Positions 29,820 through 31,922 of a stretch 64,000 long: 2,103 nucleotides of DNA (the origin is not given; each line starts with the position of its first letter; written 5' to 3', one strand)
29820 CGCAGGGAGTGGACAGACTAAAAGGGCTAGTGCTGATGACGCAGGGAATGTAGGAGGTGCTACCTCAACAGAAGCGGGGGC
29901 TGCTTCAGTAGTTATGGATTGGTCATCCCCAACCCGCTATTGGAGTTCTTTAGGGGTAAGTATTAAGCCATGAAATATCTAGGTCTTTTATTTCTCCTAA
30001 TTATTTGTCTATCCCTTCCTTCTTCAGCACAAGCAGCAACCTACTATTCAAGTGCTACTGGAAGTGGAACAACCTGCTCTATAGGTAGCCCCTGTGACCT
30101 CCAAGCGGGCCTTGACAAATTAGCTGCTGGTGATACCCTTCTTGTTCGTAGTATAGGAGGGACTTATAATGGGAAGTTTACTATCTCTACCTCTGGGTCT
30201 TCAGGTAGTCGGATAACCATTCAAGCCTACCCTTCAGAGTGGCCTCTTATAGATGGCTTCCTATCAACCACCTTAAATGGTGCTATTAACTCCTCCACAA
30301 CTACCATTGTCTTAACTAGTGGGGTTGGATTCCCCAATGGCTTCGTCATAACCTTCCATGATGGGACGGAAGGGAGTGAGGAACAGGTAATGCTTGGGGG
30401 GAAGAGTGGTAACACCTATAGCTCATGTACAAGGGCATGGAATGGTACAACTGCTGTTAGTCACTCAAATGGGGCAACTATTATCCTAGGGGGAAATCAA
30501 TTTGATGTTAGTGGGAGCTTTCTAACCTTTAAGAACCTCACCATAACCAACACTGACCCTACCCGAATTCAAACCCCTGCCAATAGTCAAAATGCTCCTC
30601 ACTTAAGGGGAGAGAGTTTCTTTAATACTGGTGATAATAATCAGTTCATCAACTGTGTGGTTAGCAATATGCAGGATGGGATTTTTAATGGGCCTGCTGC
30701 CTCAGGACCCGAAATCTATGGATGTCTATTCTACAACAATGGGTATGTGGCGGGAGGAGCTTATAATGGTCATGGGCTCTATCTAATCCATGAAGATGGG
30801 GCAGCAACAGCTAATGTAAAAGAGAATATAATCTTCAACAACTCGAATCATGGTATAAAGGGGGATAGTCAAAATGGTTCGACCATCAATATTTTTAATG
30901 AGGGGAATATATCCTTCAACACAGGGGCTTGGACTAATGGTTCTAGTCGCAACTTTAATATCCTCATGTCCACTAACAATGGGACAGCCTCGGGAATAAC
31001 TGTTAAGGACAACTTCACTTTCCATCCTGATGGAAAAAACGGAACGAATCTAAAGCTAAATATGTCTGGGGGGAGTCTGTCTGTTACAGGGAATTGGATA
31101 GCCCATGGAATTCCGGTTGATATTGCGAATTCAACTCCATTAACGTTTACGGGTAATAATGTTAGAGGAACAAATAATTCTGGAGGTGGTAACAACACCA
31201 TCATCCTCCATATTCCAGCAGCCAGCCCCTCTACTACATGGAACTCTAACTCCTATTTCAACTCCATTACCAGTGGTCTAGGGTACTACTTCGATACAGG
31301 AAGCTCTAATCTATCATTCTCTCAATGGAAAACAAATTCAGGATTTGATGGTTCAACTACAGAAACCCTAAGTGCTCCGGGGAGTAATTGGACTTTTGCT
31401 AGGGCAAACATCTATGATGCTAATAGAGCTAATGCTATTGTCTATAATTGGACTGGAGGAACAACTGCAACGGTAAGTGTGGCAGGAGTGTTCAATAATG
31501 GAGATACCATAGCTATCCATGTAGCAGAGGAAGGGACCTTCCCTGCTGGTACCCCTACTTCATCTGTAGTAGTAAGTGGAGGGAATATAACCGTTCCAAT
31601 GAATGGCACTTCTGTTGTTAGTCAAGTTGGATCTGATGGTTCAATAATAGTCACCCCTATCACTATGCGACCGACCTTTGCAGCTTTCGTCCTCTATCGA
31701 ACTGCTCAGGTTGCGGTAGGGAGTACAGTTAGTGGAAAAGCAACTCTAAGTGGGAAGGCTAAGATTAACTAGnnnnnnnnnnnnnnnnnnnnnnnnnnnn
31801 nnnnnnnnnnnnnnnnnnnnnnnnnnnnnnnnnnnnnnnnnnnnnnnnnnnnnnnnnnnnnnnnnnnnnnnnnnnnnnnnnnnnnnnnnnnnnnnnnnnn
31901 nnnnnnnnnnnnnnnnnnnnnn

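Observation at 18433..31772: Run of Sec-type signal peptides on fibre-like and beta-helix proteins inside the virion module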

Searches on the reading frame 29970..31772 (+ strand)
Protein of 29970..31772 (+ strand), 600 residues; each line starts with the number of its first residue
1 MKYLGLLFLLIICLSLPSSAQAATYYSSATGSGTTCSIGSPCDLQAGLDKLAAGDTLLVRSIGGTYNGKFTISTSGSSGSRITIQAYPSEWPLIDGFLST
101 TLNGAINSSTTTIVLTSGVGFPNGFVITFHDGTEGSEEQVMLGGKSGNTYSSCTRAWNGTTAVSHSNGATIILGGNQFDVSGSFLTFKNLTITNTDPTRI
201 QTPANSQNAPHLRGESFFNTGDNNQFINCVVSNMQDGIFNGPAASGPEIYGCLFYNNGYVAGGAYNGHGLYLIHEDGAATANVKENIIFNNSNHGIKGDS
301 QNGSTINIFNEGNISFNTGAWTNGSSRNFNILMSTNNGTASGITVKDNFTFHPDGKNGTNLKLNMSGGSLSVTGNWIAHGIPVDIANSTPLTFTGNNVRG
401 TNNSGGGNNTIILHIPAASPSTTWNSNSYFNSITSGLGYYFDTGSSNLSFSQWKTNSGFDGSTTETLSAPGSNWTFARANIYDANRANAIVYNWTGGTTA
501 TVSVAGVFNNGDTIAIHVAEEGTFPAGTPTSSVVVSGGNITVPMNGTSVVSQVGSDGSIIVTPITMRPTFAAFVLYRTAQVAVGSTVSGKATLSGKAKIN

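Call 5: search_protein_families(library=pfam, max_evalue=0.01, proteins=[window:29970-31772:+])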
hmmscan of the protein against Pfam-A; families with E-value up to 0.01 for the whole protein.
window:29970-31772:+ (600 aa): 0 families

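Call 6: search_protein_families(library=phrogs, max_evalue=0.01, proteins=[window:29970-31772:+])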
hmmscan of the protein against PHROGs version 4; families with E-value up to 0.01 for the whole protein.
window:29970-31772:+ (600 aa): 0 families

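Call 24: search_solved_structures(query=window:29970-31772:+, max_evalue=1)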
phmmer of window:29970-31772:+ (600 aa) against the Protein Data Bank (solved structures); distinct sequences matched with E-value up to 1: 0.

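Call 27: find_homologous_proteins(query=window:29970-31772:+, max_evalue=0.001)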
Query window:29970-31772:+ (600 aa): 76 proteins with E <= 0.001 among 8000 candidates.
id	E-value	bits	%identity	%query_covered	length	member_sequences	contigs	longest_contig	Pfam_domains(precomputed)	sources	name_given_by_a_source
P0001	0.0e+0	1315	100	100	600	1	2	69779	PF22842.4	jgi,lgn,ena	-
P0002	6.1e-207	707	55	100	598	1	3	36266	PF22842.4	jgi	jgi:hypothetical protein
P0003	5.1e-180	618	54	97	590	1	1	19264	-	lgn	-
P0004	8.0e-174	597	52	96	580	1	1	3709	-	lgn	-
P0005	1.2e-163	564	54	81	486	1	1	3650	-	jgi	jgi:hypothetical protein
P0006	1.8e-156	540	48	92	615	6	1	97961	-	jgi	jgi:hypothetical protein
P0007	2.9e-153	529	48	94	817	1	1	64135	-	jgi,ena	-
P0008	9.8e-145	501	46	90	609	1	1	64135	PF22842.4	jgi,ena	-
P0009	9.2e-138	478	48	81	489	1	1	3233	-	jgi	jgi:hypothetical protein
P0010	2.4e-135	470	44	92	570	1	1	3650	PF22842.4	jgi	jgi:hypothetical protein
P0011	2.2e-133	464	51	71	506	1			-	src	-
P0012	1.5e-94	336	37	96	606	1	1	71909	PF22842.4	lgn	-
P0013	7.9e-86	307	36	90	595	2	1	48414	PF22842.4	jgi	-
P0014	3.8e-63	232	32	78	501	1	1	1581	PF13229.13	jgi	jgi:hypothetical protein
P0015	1.6e-41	160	31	92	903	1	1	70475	PF01839.30,PF13517.13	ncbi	-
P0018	1.9e-22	97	27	59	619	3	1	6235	PF18962.8,PF22842.4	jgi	-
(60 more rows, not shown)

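Call 29: find_encoding_contigs(protein=P0001, flank=10000, max_places=3)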
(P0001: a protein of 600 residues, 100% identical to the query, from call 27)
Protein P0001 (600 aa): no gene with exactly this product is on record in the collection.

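Call 30: find_encoding_contigs(protein=P0008, flank=10000, max_places=3)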
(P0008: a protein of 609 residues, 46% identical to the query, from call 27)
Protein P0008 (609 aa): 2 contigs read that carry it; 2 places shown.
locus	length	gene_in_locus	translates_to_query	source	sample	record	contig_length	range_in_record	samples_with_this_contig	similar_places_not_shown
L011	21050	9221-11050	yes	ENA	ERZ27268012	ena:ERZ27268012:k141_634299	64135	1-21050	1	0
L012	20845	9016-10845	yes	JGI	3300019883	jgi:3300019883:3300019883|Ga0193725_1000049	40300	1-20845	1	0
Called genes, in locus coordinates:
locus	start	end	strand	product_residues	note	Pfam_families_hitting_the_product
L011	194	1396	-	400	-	PF14659:Phage_int_SAM_3, PF00589:Phage_integrase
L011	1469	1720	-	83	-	-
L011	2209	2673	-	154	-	-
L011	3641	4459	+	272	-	PF22624:AASDHPPT_N, PF01648:ACPS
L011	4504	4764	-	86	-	PF07238:PilZ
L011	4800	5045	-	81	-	-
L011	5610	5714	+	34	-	-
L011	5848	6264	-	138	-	PF13384:HTH_23, PF13551:HTH_29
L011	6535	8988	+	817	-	-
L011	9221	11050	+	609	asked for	PF22842:Pel9A-like_beta_helix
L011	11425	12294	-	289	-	PF13471:Transglut_core3, PF00005:ABC_tran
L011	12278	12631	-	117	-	PF05402:PqqD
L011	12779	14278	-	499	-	PF02397:Bac_transf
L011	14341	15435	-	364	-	PF00535:Glycos_transf_2, PF13641:Glyco_tranf_2_3, PF13632:Glyco_trans_2_3 (weak)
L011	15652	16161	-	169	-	PF07238:PilZ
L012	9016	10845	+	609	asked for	PF22842:Pel9A-like_beta_helix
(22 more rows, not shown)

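Call 31: find_encoding_contigs(protein=P0002, flank=10000, max_places=2)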
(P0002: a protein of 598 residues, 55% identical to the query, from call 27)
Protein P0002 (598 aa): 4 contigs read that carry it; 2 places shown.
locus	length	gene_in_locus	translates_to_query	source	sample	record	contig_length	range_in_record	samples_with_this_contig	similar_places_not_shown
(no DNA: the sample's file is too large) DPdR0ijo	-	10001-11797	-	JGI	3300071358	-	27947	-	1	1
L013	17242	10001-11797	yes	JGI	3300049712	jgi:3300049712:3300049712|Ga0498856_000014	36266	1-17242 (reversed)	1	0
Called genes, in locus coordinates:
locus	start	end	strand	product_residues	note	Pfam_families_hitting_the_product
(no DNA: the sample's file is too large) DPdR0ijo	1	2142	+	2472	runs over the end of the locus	PF08291:Peptidase_M15_3 (faint), PF00990:GGDEF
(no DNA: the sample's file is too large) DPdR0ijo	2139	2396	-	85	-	-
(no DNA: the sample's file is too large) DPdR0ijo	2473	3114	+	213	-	-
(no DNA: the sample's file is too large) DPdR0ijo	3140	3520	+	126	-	-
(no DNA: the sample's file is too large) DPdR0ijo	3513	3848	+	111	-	-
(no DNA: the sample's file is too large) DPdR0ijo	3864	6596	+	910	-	-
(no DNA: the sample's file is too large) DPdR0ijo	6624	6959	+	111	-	-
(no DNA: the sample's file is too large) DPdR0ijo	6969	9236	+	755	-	-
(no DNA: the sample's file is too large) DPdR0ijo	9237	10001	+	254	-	-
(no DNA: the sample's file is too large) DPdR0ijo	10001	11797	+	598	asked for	PF22842:Pel9A-like_beta_helix (weak)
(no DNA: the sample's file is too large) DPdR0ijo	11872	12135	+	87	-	-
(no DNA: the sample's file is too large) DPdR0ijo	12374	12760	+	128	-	-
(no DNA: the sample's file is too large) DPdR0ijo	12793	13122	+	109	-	-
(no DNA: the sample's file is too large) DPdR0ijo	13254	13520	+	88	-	-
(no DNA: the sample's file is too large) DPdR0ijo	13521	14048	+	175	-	PF00072:Response_reg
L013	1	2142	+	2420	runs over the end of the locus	PF00990:GGDEF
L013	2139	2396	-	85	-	-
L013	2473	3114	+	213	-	-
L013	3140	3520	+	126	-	-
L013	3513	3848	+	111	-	-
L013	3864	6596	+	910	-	-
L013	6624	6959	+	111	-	-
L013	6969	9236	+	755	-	-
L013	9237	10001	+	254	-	-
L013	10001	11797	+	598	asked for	PF22842:Pel9A-like_beta_helix (weak)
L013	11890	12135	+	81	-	-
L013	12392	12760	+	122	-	-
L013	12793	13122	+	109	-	-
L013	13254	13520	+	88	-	-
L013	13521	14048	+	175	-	PF00072:Response_reg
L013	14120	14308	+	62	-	-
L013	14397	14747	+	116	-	-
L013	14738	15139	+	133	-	PF08291:Peptidase_M15_3, PF05951:Peptidase_M15_2 (weak)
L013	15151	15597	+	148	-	-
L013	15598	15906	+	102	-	PF23987:Phage_holin_10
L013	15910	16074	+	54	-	-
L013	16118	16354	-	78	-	-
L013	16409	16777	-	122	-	-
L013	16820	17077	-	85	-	-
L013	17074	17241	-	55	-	?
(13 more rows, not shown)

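Call 32: find_encoding_contigs(protein=P0006, flank=10000, max_places=2)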
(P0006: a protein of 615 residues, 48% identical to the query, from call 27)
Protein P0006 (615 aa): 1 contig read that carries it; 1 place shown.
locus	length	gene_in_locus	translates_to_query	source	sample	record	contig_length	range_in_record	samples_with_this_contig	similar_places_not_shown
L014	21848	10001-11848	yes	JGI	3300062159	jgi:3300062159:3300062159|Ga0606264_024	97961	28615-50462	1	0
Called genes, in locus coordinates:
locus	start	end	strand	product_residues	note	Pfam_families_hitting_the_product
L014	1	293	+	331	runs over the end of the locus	PF00535:Glycos_transf_2, PF10111:Glyco_tranf_2_2, PF13506:Glyco_transf_21 (weak), PF13641:Glyco_tranf_2_3, PF13632:Glyco_trans_2_3 (weak)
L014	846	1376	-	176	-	PF01797:Y1_Tnp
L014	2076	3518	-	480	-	PF00158:Sigma54_activat, PF14532:Sigma54_activ_2, PF00004:AAA, PF07728:AAA_5, PF25601:AAA_lid_14, PF02954:HTH_8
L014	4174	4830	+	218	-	PF00072:Response_reg, PF00196:GerE, PF04545:Sigma70_r4 (weak), PF08281:Sigma70_r4_2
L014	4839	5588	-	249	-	PF12833:HTH_18, PF00165:HTH_AraC (weak)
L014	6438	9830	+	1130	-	-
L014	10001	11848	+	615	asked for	-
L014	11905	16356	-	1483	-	PF00551:Formyl_trans_N, PF00668:Condensation (weak), PF00501:AMP-binding, PF13193:AMP-binding_C, PF00550:PP-binding, PF00975:Thioesterase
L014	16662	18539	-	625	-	PF13727:CoA_binding_3, PF04321:RmlD_sub_bind, PF01073:3Beta_HSD, PF01370:Epimerase, PF02719:Polysacc_synt_2, PF07993:NAD_binding_4 (faint), PF16363:GDP_Man_Dehyd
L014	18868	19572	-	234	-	PF02397:Bac_transf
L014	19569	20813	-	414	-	PF01041:DegT_DnrJ_EryC1, PF00155:Aminotran_1_2 (weak), PF01212:Beta_elim_lyase (weak)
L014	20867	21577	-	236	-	PF08241:Methyltransf_11, PF13649:Methyltransf_25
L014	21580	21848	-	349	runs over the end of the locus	PF00535:Glycos_transf_2, PF13506:Glyco_transf_21 (weak), PF13641:Glyco_tranf_2_3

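Call 33: find_encoding_contigs(protein=P0012, flank=10000, max_places=2)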
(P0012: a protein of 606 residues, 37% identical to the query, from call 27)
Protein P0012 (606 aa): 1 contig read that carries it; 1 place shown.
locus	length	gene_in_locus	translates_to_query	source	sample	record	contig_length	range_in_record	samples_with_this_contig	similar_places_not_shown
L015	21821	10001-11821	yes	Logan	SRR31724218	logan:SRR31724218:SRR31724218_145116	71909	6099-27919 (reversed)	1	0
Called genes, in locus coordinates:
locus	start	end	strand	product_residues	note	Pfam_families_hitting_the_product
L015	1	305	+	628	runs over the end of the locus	PF13522:GATase_6, PF13537:GATase_7, PF12481:DUF3700 (weak), PF00733:Asn_synthase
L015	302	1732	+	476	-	PF00501:AMP-binding (faint), PF27533:CapK_C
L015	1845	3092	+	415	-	PF13439:Glyco_transf_4, PF13579:Glyco_trans_4_4, PF00534:Glycos_transf_1, PF13692:Glyco_trans_1_4, PF13524:Glyco_trans_1_2 (weak)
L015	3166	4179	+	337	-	PF00953:Glycos_transf_4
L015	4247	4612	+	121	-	PF07238:PilZ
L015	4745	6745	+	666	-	PF13727:CoA_binding_3, PF04321:RmlD_sub_bind, PF01370:Epimerase, PF02719:Polysacc_synt_2, PF16363:GDP_Man_Dehyd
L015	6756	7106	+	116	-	PF05402:PqqD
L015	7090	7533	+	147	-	PF13471:Transglut_core3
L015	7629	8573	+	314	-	PF27840:ScmC (weak), PF07475:Hpr_kinase_C (weak)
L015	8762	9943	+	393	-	PF14907:NTP_transf_5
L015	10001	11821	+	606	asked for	PF22842:Pel9A-like_beta_helix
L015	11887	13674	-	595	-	PF22842:Pel9A-like_beta_helix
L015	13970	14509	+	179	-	-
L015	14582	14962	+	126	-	-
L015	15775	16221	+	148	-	-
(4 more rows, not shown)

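Call 60: search_protein_families(library=pfam, max_evalue=0.1, proteins=[L013:9237-10001:+, L013:6624-6959:+])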
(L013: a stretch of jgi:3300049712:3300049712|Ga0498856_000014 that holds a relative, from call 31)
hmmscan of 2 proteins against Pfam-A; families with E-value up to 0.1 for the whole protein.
L013:9237-10001:+ (254 aa): 0 families

L013:6624-6959:+ (111 aa): 0 families

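Call 61: find_related_loci(query=A2, collection=genome_contigs, flank=8000)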
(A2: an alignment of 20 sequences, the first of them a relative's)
Query A2 (600 aa) in genome_contigs; peptide patterns used: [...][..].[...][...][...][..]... (x = any residue, [..] = any of these).
391 stretches matched a pattern; 339 encode a relative of the query (tblastn E <= 1e-3); the best 80 are kept; 79 distinct loci.
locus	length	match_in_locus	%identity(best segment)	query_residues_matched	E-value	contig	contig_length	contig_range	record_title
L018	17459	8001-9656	35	25-575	7e-80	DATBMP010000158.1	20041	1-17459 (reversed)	MAG TPA_asm: Pyrinomonadaceae bacterium isolate SMAG_U4001 k141_4676266, whole genome shotgun sequence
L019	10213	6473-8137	33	28-577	3e-69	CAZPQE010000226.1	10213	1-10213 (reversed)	MAG TPA_asm: uncultured Clostridia bacterium isolate binchicken_co107_429 genome assembly, contig: NODE_14666_length_102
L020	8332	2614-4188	34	41-554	6e-66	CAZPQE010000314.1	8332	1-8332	MAG TPA_asm: uncultured Clostridia bacterium isolate binchicken_co107_429 genome assembly, contig: NODE_18569_length_833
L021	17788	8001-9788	31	14-577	4e-65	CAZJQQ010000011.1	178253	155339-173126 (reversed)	MAG TPA_asm: uncultured Clostridia bacterium isolate SRP119689_co1_191 genome assembly, contig: NODE_47_length_178253_co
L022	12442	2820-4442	32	25-575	2e-54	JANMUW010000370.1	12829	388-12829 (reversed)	MAG: Acidobacteriota bacterium isolate SOY_1_B_metabat.193 SOY_1_B_k141_1079421, whole genome shotgun sequence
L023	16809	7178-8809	31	22-575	1e-52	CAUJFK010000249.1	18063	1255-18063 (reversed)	MAG: Acidobacteriota bacterium isolate KLAP106 genome assembly, contig: KLAP106_98127, whole genome shotgun sequence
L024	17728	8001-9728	30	17-575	8e-51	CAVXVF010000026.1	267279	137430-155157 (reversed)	MAG: Blastocatellia bacterium isolate MFD04651.bin.2.179 genome assembly, contig: contig_6230, whole genome shotgun sequ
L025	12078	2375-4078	30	26-575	5e-50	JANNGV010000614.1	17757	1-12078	MAG: Chloracidobacterium sp. isolate SOY_6_C_metabat_362 SOY_6_C_k141_1363075, whole genome shotgun sequence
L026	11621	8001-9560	30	25-542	3e-47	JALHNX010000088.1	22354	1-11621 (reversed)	MAG: Pyrinomonadaceae bacterium isolate Bin_76_1 c_000000009707, whole genome shotgun sequence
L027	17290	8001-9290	31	154-578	7e-47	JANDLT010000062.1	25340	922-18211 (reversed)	MAG: Pyrinomonadaceae bacterium MAG19_C2-C3 MAG19_61, whole genome shotgun sequence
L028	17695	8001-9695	29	14-572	2e-43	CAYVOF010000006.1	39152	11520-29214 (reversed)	MAG TPA_asm: uncultured Candidatus Saccharibacteria bacterium isolate SRP192515_co2_194 genome assembly, contig: NODE_70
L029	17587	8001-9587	29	37-575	8e-43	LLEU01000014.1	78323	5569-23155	MAG: Acidobacteria bacterium OLB17 UZ17_ACD001CONTIG000014, whole genome shotgun sequence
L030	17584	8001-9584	29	43-575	3e-42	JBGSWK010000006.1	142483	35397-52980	MAG: Pyrinomonadaceae bacterium isolate JTS-AC48 k141_2130707, whole genome shotgun sequence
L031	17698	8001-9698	31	43-577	2e-66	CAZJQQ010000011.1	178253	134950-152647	MAG TPA_asm: uncultured Clostridia bacterium isolate SRP119689_co1_191 genome assembly, contig: NODE_47_length_178253_co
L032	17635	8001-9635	30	22-575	2e-40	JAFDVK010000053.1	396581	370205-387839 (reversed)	MAG: Acidobacteria bacterium isolate SZAS-14 CK_MAG-40__53__length-396581, whole genome shotgun sequence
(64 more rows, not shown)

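Call 64: search_protein_families(library=pfam, max_evalue=0.001, proteins=[L013:6969-9236:+])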
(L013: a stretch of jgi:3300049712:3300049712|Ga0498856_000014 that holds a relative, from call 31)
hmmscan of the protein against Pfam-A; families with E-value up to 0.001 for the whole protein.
L013:6969-9236:+ (755 aa): 0 families
